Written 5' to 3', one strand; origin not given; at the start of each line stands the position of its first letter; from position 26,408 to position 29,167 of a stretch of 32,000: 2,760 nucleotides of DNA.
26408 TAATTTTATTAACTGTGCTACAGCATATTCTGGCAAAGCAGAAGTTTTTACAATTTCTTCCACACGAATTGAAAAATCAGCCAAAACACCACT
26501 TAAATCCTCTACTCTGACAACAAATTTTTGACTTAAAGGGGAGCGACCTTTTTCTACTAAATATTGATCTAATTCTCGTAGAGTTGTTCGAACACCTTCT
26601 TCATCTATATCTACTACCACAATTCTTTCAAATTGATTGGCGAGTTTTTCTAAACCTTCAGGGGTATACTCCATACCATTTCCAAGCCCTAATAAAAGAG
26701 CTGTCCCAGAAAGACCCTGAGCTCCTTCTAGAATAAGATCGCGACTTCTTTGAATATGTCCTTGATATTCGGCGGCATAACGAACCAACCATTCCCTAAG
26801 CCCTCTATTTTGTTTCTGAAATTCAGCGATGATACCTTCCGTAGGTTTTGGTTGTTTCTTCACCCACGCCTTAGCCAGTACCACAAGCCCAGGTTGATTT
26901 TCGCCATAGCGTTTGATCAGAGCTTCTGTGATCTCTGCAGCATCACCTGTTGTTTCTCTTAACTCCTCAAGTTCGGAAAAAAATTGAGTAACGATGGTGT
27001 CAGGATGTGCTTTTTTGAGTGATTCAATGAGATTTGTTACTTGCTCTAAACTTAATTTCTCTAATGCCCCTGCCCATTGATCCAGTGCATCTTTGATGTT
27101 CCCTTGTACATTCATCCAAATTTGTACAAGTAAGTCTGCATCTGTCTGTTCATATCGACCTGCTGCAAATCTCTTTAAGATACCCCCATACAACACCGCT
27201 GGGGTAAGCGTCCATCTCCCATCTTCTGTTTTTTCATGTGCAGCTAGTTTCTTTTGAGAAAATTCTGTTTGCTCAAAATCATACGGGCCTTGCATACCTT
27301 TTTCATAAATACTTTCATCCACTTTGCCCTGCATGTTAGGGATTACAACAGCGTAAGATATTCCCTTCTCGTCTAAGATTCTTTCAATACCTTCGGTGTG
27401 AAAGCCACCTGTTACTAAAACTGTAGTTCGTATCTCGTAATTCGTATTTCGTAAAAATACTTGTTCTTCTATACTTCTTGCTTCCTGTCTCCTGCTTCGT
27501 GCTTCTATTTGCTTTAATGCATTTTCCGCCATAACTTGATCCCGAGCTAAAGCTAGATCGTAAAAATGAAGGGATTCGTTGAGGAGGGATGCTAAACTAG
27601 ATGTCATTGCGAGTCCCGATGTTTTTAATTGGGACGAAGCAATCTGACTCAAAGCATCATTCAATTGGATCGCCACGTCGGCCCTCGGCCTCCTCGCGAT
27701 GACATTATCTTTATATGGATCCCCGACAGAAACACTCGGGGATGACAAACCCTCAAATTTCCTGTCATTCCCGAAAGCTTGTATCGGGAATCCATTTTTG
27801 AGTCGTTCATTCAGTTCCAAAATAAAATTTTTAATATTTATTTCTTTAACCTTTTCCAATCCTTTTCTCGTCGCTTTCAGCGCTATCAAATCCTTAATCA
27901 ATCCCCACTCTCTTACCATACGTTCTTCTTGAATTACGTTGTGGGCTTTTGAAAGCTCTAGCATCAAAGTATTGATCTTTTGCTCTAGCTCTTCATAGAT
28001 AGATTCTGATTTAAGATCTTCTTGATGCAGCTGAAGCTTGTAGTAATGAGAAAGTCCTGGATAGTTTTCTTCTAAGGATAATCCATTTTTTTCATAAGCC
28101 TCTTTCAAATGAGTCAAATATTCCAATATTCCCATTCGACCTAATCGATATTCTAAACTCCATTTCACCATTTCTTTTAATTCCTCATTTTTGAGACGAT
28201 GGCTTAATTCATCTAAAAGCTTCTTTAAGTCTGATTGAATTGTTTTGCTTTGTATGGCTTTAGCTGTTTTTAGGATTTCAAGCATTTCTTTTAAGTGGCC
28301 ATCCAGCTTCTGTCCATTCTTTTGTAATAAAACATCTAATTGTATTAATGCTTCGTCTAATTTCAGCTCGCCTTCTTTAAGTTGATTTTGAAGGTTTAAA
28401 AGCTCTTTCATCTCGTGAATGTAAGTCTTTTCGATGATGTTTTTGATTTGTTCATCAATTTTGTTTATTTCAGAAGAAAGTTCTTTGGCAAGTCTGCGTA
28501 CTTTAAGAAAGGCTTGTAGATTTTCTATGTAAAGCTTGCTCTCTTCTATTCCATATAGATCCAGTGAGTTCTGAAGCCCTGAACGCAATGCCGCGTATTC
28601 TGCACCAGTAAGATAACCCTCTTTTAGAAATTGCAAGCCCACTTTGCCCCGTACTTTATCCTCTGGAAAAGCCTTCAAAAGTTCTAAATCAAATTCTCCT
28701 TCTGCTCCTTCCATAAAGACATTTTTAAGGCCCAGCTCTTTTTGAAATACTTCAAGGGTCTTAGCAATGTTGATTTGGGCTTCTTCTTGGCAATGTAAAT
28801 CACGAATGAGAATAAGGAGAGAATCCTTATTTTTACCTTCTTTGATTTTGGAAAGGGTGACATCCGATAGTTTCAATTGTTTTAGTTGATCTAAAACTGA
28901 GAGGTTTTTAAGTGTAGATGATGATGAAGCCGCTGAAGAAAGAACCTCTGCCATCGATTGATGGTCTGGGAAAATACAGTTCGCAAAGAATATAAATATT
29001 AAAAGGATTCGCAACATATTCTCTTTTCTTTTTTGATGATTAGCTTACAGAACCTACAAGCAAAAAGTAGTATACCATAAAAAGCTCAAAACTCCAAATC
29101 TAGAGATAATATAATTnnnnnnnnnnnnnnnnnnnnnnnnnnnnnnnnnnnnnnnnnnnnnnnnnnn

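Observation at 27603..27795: Dispersed palindromic (REP/MITE-like) units inserted in frame into the giant ORF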

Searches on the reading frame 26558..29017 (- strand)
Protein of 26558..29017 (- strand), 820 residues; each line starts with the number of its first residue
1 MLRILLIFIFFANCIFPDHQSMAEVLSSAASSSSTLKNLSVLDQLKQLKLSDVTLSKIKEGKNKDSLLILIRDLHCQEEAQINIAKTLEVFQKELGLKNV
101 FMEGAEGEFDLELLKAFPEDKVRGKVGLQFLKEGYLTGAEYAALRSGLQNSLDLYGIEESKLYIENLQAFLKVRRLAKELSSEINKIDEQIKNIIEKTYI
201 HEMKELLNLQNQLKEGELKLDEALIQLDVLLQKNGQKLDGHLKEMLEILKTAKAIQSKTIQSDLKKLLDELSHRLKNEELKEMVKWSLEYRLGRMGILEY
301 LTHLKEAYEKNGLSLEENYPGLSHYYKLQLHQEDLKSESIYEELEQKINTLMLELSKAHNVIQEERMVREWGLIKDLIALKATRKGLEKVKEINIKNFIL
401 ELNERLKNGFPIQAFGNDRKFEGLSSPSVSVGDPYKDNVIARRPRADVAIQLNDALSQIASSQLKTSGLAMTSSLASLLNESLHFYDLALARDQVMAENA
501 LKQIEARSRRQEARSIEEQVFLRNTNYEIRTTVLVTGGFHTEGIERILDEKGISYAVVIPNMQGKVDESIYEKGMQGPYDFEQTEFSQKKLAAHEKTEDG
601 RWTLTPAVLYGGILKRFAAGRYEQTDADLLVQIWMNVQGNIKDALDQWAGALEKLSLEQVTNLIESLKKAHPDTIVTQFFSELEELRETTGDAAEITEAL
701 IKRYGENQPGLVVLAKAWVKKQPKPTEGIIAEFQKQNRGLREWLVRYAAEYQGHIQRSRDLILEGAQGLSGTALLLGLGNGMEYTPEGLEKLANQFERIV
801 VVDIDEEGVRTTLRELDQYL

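Call 9: find_homologous_proteins(query=window:26558-29017:-, max_evalue=0.001)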
Query seq(820 aa) (820 aa): 3 proteins with E <= 0.001 among 8000 candidates.
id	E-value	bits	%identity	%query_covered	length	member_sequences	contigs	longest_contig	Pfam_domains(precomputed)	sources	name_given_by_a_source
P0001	1.4e-298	1011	69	88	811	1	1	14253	-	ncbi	-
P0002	8.6e-64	235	30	72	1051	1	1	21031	-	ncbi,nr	ncbi:MAG: HD domain-containing protein [Candidatus Theseobacter exili]|nr:HD domain-containing prote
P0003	1.6e-26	111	23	62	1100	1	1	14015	-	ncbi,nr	ncbi:MAG: hypothetical protein JW994_04820, partial [Candidatus Omnitrophica bacterium]|nr:hypotheti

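Call 11: find_encoding_contigs(protein=P0001, flank=10000)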
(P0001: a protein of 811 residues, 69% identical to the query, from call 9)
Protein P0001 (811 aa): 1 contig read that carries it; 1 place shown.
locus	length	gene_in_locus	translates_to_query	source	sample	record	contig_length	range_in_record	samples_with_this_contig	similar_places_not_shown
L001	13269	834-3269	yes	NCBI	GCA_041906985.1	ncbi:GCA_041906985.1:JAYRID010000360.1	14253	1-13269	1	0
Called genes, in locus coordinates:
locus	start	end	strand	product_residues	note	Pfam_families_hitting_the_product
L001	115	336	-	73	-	PF07927:HicA_toxin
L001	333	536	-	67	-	PF15919:HicB_lk_antitox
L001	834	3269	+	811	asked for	-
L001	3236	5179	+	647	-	PF12706:Lactamase_B_2, PF13483:Lactamase_B_3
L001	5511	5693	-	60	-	PF15919:HicB_lk_antitox (weak)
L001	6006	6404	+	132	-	PF12728:HTH_17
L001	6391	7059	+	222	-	PF08843:AbiEii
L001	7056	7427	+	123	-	-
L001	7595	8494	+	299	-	PF00126:HTH_1, PF03466:LysR_substrate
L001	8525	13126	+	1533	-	PF00310:GATase_2, PF04898:Glu_syn_central, PF01645:Glu_synthase, PF01493:GXGXG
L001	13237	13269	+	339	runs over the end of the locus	?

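Call 12: find_encoding_contigs(protein=P0002, flank=10000)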
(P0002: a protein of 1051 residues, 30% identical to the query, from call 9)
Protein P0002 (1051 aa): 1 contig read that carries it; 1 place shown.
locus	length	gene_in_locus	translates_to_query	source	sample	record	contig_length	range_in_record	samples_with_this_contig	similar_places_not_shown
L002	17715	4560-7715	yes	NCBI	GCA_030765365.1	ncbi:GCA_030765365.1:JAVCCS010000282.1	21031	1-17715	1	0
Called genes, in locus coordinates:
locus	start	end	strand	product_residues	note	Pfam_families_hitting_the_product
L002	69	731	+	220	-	PF17032:Zn_ribbon_15 (faint), PF24460:DUF7575 (faint), PF12773:DZR, PF13240:Zn_Ribbon_1 (weak)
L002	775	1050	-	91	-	PF00708:Acylphosphatase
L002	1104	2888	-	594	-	PF01336:tRNA_anti-codon, PF00152:tRNA-synt_2, PF02938:GAD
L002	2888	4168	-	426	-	PF01409:tRNA-synt_2d (faint), PF13393:tRNA-synt_His, PF00152:tRNA-synt_2 (faint), PF00587:tRNA-synt_2b, PF03129:HGTP_anticodon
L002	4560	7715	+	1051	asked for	-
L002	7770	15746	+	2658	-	-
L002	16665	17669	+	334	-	PF13489:Methyltransf_23, PF08241:Methyltransf_11, PF08242:Methyltransf_12 (weak), PF13847:Methyltransf_31 (faint)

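Call 43: predict_structure(alignment_id=A1)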
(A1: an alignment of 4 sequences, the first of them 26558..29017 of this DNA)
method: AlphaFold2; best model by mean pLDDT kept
length: 820 residues; sequences in the alignment: 4
mean_pLDDT: 56.9   pTM: 0.44
mean pLDDT of the five models: 56.9, 48.7, 47.6, 46.7, 37.8
residues with pLDDT >= 90: 4; 70-90: 213; 50-70: 258; < 50: 345
segments of 3 or more residues with pLDDT < 50: 1-6, 12-38, 104-119, 133-135, 156-158, 292-294, 408-466, 511-528, 564-652, 654-656, 658-660, 669-673, 725-820
pLDDT, mean of each block of 10 residues (from residue 1): 47 47 39 38 64 67 66 60 75 67 48 45 54 57 62 50 57 66 70 82 87 72 84 83 77 69 83 77 65 63 89 84 80 64 81 85 81 76 68 72 56 33 26 28 33 38 44 71 68 67 59 45 44 60 66 70 49 34 31 31 32 32 36 38 44 46 49 56 64 61 58 62 48 41 44 45 43 37 43 45 43 42
secondary structure, 60 per line:
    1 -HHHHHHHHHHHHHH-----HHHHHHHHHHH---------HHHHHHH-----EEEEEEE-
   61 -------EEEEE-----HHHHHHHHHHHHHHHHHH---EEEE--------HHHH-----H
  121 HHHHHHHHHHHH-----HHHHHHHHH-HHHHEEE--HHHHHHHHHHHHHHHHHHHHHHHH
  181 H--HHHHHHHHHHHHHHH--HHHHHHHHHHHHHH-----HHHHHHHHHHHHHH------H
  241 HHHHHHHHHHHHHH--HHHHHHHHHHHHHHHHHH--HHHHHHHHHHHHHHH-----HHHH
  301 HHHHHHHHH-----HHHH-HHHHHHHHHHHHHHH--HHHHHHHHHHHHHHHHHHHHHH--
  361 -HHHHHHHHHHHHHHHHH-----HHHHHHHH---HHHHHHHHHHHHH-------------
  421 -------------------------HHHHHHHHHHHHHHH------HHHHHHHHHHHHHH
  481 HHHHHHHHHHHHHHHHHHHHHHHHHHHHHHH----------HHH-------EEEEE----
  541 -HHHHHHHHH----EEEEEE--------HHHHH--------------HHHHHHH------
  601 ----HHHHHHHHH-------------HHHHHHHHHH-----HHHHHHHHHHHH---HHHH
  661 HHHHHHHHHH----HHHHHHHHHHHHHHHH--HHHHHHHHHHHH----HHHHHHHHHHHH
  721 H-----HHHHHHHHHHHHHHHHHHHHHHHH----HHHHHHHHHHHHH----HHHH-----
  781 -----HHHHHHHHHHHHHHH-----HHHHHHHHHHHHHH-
elements in order (helices of 4 or more, strands of 3 or more residues): H2-15 H21-31 H41-47 E53-59 E68-72 H78-95 E99-102 H111-114 H120-132 H138-146 H148-151 E152-154 H157-181 H184-198 H201-214 H220-233 H240-254 H257-274 H277-291 H297-309 H315-318 H320-334 H337-358 H362-378 H384-391 H395-407 H446-460 H467-511 E532-536 H542-550 E555-560 H569-573 H588-594 H605-613 H627-636 H642-653 H657-670 H675-690 H693-704 H709-721 H727-750 H755-767 H772-775 H786-800 H806-819

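Call 47: fold_search(model_id=the predicted structure, library=pdb)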
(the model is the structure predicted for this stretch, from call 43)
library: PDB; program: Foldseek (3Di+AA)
matches with E <= 10: 53; with E <= 0.001: 0
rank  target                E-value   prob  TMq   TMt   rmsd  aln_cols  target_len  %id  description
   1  2j37_W                9.3e-01  0.04  0.06  0.09  27.0       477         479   10  MODEL OF MAMMALIAN SRP BOUND TO 80S RNCS (released 2006-11-08)
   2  3b55                  1.4e+00  0.11  0.09  0.16  18.9       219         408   14  Crystal structure of the Q81BN2_BACCR protein from Bacillus cereus. NESG target BcR135 (released 2007-11-06)
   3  9fqr_K2               1.5e+00  0.01  0.06  0.03  58.4       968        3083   13  96-nm repeat of axonemal doublet microtubules from bovine sperm (released 2025-03-26)
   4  3u4q_B                1.6e+00  0.04  0.09  0.07  37.6       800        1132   11  Structure of AddAB-DNA complex at 2.8 angstroms (released 2012-03-21)
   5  6gy8_A                2.4e+00  0.03  0.06  0.13  26.4       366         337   13  Crystal structure of XaxA from Xenorhabdus nematophila (released 2018-07-25)
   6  2r6a_A                2.6e+00  0.08  0.07  0.12  13.6       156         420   12  Crystal Form BH1 (released 2007-11-06)
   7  7nyw_B                2.7e+00  0.02  0.07  0.07  43.5       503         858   10  Cryo-EM structure of the MukBEF-MatP-DNA head module (released 2021-07-07)
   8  9bax_D                3.5e+00  0.02  0.08  0.09  27.8       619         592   15  PI4KA complex bound to C-terminus of EFR3A (released 2024-11-27)
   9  3rv0_D                3.9e+00  0.07  0.08  0.18  16.7       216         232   14  Crystal structure of K. polysporus Dcr1 without the C-terminal dsRBD (released 2011-08-03)
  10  9nc9_L                4.0e+00  0.03  0.07  0.07  19.5       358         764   11  Helical assembly of AVAST5 filament (released 2026-02-18)
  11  5t09                  4.2e+00  0.14  0.09  0.27   7.8       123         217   15  The structure of the type III effector HopBA1 (released 2017-02-01)
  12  2rad_A                4.2e+00  0.04  0.08  0.14  18.6       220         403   11  Crystal structure of the succinoglycan biosynthesis protein. Northeast structural Genomics Consortium target BcR135 (released 2007-10-02)
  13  6n9w_B                4.6e+00  0.04  0.07  0.10  14.3       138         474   13  Structure of bacteriophage T7 lagging-strand DNA polymerase (D5A/E7A) and gp4 (helicase/primase) bound to DNA includin (released 2019-03-06)
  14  9bm1                  4.6e+00  0.01  0.08  0.04  39.4       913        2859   10  State-3 of motor domain from full-length human dynein-1 in 5mM ATP (released 2025-04-23)
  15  9bm0                  4.8e+00  0.01  0.06  0.04  38.7       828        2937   13  State-2 of motor domain from full-length human dynein-1 in 5mM ATP (released 2025-04-23)
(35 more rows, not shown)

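Call 83: search_protein_representatives(alignment_id=A1)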
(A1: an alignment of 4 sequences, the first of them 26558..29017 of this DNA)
Query: 4 sequences, 996 profile positions. Proteins with E-value up to 0.001 (for the whole library): 8801; up to 1e-10: 7674; up to 1e-30: 5263. The best 150 are listed.
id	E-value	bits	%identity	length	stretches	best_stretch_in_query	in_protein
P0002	0.0e+00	1554.5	-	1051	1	1-996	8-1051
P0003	0.0e+00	1399.7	-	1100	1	1-996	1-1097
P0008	0.0e+00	1180.7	-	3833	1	17-817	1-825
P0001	0.0e+00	1179.3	-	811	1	17-790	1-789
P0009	1.1e-282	957.2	-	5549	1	17-702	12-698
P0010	5.8e-155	534.4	-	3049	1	1-538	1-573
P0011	5.1e-141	488.3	-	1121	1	66-534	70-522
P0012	8.5e-140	484.2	-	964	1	65-530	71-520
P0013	8.6e-140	484.2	-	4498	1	58-682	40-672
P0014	2.9e-135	469.2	-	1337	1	38-534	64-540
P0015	2.3e-134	466.2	-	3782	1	2-532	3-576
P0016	2.7e-133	462.7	-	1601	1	70-534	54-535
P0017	9.2e-126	437.8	-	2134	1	69-696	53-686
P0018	4.4e-124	432.2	-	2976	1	71-614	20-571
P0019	1.9e-123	430.1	-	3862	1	67-682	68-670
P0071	1.8e-104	367.3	-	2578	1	87-543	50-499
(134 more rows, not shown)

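Call 88: search_solved_structures(query=A1, max_evalue=1)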
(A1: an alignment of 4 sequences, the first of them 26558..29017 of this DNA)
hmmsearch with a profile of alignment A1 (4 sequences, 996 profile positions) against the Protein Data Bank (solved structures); distinct sequences matched with E-value up to 1: 11.
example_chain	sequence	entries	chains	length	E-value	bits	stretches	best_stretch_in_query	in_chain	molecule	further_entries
3rlz_A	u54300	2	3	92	0.017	16.4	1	294-342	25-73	Protein S100-B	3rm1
2k7o_A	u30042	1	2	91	0.11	13.7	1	294-343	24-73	Protein S100-B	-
1b4c_A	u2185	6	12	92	0.12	13.7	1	294-343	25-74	PROTEIN (S-100 PROTEIN, BETA CHAIN) | S100 CALCIUM-BINDING PROTEIN | S-100 protein, beta chain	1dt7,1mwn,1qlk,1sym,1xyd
1mho_A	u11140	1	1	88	0.13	13.5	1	294-342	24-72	S-100 PROTEIN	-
4fqo_A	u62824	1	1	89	0.13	13.5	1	294-342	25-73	Protein S100-B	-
3lk0_A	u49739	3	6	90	0.13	13.4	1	294-342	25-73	Protein S100-B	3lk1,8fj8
1psb_A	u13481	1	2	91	0.14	13.4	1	294-342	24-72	S-100 protein, beta chain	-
1cfp_A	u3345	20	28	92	0.14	13.4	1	294-342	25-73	S100B | Protein S100-B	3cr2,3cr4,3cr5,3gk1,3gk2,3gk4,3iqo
1mq1_A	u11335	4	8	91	0.2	12.9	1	294-342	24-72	S-100 protein, beta chain | S100B | Protein S100-B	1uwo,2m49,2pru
2h61_A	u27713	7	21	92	0.2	12.9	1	294-342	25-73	Protein S100-B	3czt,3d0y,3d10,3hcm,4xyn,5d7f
5csf_A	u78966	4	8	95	0.21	12.8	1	294-342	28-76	Protein S100-B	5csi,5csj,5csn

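Call 89: search_protein_families(library=pfam, proteins=[P0019, P0071], max_evalue=1)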
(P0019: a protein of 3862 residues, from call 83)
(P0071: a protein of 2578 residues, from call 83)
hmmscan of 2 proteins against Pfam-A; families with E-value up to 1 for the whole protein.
P0019 (3862 aa): 5 families
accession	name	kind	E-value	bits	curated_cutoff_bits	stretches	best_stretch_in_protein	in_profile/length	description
PF20423.3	AceK_regulatory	-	6.9e-75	252.5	25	1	3196-3488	3-299/302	Isocitrate dehydrogenase kinase/phosphatase (AceK), regulatory domain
PF06315.17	AceK_kinase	-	1.4e-65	221.8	29.3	2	3493-3674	2-181/256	Isocitrate dehydrogenase kinase/phosphatase (AceK) kinase domain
PF07494.17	Reg_prop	-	0.00081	19.7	20.4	0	2227-2243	4-20/24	Two component regulator propeller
PF10591.15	SPARC_Ca_bdg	-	0.15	12.8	22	1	415-461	42-86/113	Secreted protein acidic and rich in cysteine Ca binding region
PF20600.3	ExoX-like_C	-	0.41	10.5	26.5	0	2633-2647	4-18/30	Exodeoxyribonuclease X-like C-terminal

P0071 (2578 aa): 8 families
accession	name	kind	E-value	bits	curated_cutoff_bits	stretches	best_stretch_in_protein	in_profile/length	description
PF06325.19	PrmA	-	5.3e-10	39.7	22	1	1253-1345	148-234/296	Ribosomal protein L11 methyltransferase (PrmA)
PF13847.12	Methyltransf_31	-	4.1e-09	36.7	27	1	1269-1325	4-61/145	Methyltransferase domain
PF13649.12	Methyltransf_25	-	1.9e-06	28.9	27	1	1272-1350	1-76/97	Methyltransferase domain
PF00381.24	PTS-HPr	-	5.9e-06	26.7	23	1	1492-1552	13-66/81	PTS HPr component phosphorylation site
PF05175.20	MTS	-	0.00021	21.4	23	1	1255-1325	19-88/170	Methyltransferase small domain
PF08241.18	Methyltransf_11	-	0.0012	19.9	21.2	1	1273-1325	1-49/95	Methyltransferase domain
PF02390.23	Methyltransf_4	-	0.0062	16.5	24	1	1269-1324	2-57/173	Putative methyltransferase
PF08242.18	Methyltransf_12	-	0.053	14.7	30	0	1273-1324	1-52/98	Methyltransferase domain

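Call 90: find_related_loci(query=A1, collection=metagenome_contigs, flank=10000)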
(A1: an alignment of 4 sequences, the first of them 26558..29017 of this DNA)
Query A1 (820 aa) in metagenome_contigs; peptide patterns used: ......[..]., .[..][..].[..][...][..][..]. (x = any residue, [..] = any of these).
395 stretches matched a pattern; 163 encode a relative of the query (tblastn E <= 1e-3); the best 80 are kept; 79 distinct loci.
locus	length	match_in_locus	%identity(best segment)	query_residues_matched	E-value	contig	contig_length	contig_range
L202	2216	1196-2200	35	20-348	8e-56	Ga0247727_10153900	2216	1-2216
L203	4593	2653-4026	29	65-562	3e-47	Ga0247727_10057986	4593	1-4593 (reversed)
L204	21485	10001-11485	26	1-567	4e-43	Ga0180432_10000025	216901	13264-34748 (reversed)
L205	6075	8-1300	25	71-579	7e-43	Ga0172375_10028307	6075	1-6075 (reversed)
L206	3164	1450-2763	26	61-567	6e-42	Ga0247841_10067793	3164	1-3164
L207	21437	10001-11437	24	20-567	8e-40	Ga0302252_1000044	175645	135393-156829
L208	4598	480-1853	27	41-567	3e-40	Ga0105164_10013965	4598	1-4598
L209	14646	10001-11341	25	52-567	6e-40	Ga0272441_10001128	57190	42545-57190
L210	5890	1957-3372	26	28-562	8e-40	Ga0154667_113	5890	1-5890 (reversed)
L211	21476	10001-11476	24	1-567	1e-39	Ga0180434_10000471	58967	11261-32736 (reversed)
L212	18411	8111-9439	27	55-566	1e-39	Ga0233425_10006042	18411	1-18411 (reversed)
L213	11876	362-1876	26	1-577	3e-39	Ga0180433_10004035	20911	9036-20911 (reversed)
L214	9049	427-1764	26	52-566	5e-39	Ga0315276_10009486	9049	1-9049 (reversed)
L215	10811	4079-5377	26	65-566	1e-38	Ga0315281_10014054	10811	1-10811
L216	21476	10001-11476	24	1-567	1e-39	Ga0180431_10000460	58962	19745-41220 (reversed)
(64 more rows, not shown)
